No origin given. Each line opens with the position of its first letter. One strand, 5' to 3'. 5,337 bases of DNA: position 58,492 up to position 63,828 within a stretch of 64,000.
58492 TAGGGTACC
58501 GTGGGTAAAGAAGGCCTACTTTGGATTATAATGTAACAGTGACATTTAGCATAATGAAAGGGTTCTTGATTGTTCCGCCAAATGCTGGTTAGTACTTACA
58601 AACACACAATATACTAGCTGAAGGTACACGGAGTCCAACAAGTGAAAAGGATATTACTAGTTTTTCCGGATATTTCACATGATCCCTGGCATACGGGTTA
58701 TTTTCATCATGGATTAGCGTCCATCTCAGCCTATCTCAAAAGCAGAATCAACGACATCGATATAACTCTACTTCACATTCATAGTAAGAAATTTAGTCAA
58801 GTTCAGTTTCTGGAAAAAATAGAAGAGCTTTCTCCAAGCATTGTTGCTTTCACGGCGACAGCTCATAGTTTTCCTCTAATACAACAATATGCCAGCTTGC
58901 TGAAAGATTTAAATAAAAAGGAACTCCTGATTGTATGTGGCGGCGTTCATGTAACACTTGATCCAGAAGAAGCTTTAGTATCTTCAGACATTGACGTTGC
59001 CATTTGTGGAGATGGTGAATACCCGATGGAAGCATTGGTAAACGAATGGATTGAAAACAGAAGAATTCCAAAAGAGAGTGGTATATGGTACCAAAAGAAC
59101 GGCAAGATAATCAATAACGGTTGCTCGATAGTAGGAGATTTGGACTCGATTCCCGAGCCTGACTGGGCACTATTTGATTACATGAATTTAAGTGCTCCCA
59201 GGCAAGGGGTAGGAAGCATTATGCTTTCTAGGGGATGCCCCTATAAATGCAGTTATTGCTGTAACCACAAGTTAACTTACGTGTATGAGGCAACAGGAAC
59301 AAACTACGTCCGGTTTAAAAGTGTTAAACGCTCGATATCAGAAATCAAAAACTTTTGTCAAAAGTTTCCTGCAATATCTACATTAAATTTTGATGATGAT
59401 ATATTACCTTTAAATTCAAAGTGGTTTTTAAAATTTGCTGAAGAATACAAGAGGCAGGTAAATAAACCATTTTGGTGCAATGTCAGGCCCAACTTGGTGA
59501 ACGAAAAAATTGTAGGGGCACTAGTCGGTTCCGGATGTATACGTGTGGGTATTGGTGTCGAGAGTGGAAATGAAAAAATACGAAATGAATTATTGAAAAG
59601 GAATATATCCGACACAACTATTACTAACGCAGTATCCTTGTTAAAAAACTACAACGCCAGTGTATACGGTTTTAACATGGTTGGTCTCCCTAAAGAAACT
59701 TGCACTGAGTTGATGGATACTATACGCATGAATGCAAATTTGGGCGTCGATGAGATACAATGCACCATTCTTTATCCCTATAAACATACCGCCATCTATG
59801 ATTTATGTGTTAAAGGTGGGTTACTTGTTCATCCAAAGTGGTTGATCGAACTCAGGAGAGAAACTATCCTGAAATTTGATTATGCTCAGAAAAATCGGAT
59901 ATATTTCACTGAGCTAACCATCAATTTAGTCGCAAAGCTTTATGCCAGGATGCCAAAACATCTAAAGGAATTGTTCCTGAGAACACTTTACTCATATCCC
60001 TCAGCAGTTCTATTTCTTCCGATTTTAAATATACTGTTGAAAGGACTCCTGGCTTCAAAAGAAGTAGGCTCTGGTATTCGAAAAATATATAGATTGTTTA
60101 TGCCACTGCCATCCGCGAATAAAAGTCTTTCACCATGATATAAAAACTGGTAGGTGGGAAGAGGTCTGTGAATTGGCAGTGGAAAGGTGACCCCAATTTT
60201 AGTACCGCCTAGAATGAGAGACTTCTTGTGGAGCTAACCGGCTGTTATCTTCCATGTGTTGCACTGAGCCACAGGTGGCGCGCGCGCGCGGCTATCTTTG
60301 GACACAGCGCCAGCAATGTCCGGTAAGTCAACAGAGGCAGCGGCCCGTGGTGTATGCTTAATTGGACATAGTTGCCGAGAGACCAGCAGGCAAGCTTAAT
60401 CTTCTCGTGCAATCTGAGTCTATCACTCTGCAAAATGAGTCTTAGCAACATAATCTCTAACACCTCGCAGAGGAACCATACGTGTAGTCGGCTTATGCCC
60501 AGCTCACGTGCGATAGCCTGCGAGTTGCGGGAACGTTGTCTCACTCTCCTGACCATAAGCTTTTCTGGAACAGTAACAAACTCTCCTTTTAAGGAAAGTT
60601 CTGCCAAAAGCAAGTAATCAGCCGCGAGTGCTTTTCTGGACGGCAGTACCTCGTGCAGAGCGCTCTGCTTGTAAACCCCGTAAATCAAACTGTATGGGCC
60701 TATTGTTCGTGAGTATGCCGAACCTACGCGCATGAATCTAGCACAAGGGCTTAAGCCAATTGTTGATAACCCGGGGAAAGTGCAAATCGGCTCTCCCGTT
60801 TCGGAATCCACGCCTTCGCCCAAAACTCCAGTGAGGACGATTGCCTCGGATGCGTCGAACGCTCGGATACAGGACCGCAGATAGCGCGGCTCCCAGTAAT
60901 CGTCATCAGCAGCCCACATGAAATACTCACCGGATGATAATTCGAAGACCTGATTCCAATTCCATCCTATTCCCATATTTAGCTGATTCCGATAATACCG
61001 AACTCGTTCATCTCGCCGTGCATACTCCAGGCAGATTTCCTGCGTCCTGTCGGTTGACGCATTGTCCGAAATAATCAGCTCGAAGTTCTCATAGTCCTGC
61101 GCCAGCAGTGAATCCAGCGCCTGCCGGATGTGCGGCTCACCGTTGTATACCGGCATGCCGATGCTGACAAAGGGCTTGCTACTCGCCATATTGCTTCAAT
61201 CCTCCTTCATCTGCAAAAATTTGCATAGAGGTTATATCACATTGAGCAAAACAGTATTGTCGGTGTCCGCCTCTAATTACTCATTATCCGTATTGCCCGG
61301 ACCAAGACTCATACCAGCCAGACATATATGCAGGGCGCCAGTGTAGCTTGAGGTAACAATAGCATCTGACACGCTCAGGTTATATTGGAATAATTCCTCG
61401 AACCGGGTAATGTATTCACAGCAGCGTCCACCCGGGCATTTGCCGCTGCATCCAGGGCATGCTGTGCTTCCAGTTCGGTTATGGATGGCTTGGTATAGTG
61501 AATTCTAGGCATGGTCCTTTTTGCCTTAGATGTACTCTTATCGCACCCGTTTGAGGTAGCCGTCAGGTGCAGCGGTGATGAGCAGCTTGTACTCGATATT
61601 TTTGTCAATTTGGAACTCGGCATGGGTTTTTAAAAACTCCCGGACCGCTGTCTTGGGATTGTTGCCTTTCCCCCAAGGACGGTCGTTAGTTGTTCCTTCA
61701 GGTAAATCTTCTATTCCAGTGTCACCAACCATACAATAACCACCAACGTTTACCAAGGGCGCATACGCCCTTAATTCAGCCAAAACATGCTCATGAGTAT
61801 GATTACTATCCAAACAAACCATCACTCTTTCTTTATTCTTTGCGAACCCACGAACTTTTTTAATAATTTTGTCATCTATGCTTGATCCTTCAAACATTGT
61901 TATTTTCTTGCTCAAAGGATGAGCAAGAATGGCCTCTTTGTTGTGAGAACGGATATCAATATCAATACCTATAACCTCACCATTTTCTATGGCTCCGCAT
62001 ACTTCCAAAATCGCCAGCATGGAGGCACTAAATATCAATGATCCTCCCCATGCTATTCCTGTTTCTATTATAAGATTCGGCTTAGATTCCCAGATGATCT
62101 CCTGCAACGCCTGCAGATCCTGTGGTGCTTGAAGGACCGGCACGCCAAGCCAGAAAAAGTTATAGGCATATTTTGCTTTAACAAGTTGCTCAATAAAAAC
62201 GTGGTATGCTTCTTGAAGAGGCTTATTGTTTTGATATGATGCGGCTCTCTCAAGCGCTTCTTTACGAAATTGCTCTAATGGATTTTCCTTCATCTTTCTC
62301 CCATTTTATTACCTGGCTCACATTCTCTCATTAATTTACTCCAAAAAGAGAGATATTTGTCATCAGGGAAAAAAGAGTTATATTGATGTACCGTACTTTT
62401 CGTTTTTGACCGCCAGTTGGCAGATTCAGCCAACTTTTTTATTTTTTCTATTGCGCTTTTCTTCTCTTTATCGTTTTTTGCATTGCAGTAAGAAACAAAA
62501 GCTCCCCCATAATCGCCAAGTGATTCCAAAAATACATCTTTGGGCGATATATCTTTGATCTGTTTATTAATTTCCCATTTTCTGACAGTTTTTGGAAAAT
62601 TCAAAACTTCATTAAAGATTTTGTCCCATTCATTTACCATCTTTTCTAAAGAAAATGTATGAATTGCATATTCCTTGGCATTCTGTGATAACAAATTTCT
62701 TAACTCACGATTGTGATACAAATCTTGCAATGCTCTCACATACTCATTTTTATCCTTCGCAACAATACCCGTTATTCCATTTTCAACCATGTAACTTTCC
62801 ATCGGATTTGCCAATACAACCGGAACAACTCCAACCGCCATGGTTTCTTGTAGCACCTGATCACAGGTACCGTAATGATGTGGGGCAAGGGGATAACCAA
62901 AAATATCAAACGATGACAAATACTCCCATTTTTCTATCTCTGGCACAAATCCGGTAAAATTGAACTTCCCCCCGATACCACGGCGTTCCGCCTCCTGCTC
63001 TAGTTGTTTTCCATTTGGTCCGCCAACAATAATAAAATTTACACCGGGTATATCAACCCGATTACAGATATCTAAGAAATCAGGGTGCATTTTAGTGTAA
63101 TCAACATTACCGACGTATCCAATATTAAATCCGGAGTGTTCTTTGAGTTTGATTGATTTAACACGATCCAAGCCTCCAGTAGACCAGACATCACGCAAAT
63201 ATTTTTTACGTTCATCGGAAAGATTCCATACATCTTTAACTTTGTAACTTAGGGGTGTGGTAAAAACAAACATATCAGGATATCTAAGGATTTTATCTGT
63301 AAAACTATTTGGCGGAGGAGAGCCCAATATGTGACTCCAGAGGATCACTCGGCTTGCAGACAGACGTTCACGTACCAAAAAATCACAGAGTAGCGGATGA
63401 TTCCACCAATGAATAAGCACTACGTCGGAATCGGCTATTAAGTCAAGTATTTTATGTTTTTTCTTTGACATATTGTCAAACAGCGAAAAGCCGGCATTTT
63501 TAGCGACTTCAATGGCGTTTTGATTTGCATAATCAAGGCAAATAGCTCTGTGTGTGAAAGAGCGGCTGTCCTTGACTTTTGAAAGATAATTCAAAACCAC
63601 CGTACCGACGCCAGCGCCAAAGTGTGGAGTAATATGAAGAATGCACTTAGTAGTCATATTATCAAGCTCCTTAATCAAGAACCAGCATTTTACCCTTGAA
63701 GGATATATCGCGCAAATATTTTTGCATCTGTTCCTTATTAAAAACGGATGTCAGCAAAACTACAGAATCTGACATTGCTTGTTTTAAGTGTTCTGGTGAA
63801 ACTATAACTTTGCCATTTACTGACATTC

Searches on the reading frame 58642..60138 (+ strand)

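Call 100: search_protein_families(library=pfam, proteins=[window:58642-60138:+], max_evalue=0.0001)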
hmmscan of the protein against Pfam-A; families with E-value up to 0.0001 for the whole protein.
window:58642-60138:+ (498 aa): 2 families
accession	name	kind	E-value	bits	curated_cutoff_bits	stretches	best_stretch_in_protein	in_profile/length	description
PF02310.24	B12-binding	-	1.8e-14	54.1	32.1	1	24-133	16-121/121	B12 binding domain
PF04055.27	Radical_SAM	-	5.4e-14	53.1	29.5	1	195-362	3-164/166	Radical SAM superfamily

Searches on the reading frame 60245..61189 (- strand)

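Call 100: search_protein_families(library=pfam, proteins=[window:60245-61189:-], max_evalue=0.0001)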
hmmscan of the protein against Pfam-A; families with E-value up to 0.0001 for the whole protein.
window:60245-61189:- (314 aa): 2 families
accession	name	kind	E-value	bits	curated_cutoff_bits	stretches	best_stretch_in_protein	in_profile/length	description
PF00535.33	Glycos_transf_2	-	5.9e-32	111.3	23.3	1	9-126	1-119/168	Glycosyl transferase family 2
PF13641.12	Glyco_tranf_2_3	-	3.9e-06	27.5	27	1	12-114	7-115/230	Glycosyltransferase like family 2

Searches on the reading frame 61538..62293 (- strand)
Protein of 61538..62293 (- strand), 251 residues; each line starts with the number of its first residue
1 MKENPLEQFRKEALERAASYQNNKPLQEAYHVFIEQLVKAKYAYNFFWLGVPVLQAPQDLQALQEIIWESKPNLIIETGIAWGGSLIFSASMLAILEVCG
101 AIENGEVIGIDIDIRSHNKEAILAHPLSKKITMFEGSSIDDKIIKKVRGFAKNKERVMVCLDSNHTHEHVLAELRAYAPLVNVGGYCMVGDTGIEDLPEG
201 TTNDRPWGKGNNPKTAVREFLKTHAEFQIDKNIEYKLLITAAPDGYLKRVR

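Call 100: search_protein_families(library=pfam, proteins=[window:61538-62293:-], max_evalue=0.0001)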
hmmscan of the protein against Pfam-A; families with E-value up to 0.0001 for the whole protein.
window:61538-62293:- (251 aa): 2 families
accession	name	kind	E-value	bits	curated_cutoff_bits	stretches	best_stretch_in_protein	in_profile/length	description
PF04989.18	RMNT_CmcI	-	1.3e-88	296.6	23.2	1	41-250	2-206/206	Rhamnosyl O-methyltransferase/CmcI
PF13578.12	Methyltransf_24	-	2.8e-06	28.6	26.3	1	77-191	2-104/105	Methyltransferase domain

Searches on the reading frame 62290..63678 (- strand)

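Call 100: search_protein_families(library=pfam, proteins=[window:62290-63678:-], max_evalue=0.0001)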
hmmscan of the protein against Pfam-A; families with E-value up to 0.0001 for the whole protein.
window:62290-63678:- (462 aa): 2 families
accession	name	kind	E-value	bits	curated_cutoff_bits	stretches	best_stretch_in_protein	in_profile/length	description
PF00534.26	Glycos_transf_1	-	1.6e-21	77.1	26.4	1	181-336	13-171/172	Glycosyl transferases group 1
PF13692.12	Glyco_trans_1_4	-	1e-15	58.7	27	1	185-323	3-142/142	Glycosyl transferases group 1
